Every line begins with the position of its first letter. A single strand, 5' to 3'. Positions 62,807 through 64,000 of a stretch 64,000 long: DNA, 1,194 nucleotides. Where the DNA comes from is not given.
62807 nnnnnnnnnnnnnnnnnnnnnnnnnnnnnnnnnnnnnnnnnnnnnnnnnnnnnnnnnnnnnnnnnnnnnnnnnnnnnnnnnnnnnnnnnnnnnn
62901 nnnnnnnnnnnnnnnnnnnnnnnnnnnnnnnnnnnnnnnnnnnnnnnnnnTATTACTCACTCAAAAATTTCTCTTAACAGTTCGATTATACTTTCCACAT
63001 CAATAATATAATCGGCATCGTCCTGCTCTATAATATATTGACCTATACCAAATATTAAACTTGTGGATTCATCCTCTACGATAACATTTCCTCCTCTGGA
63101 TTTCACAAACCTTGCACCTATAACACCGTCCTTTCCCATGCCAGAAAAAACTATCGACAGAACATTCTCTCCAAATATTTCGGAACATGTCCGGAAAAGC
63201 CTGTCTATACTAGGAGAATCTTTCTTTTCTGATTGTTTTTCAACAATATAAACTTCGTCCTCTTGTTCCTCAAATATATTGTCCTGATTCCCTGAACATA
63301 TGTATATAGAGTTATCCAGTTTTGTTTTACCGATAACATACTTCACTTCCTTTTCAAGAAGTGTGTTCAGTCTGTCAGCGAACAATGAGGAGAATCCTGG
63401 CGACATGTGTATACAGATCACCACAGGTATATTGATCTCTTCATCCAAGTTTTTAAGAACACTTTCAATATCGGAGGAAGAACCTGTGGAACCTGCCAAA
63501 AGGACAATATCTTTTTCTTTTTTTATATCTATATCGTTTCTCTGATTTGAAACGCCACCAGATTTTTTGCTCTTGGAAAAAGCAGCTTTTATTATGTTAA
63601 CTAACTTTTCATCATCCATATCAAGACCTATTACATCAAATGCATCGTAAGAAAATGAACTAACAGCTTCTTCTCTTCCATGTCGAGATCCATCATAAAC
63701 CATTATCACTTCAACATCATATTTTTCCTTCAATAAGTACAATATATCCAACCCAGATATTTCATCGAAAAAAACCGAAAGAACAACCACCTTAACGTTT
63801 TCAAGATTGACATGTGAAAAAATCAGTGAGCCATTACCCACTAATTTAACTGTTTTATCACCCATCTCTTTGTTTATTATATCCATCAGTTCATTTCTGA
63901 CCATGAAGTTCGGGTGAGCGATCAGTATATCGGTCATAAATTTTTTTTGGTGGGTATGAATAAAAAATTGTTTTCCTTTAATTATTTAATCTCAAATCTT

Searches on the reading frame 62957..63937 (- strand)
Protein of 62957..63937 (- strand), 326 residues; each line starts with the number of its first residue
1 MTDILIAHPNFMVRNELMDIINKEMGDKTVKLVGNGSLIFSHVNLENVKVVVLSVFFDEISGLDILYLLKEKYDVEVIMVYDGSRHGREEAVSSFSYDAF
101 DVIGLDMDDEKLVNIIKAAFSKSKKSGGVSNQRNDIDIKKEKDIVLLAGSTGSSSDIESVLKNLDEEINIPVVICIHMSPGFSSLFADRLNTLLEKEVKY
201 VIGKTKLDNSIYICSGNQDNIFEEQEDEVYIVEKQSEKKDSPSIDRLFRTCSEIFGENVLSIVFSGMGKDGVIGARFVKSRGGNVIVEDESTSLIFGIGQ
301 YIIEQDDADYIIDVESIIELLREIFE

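Call 38: search_protein_families(library=pfam, proteins=[window:62957-63937:-], max_evalue=0.001)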
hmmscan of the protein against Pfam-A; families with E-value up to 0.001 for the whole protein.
window:62957-63937:- (326 aa): 2 families
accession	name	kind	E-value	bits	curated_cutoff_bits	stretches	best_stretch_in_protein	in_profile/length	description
PF01339.22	CheB_methylest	-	2.7e-36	125.3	24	1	145-320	1-173/174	CheB methylesterase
PF00072.30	Response_reg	-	2.3e-05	25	30.2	1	4-116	1-110/111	Response regulator receiver domain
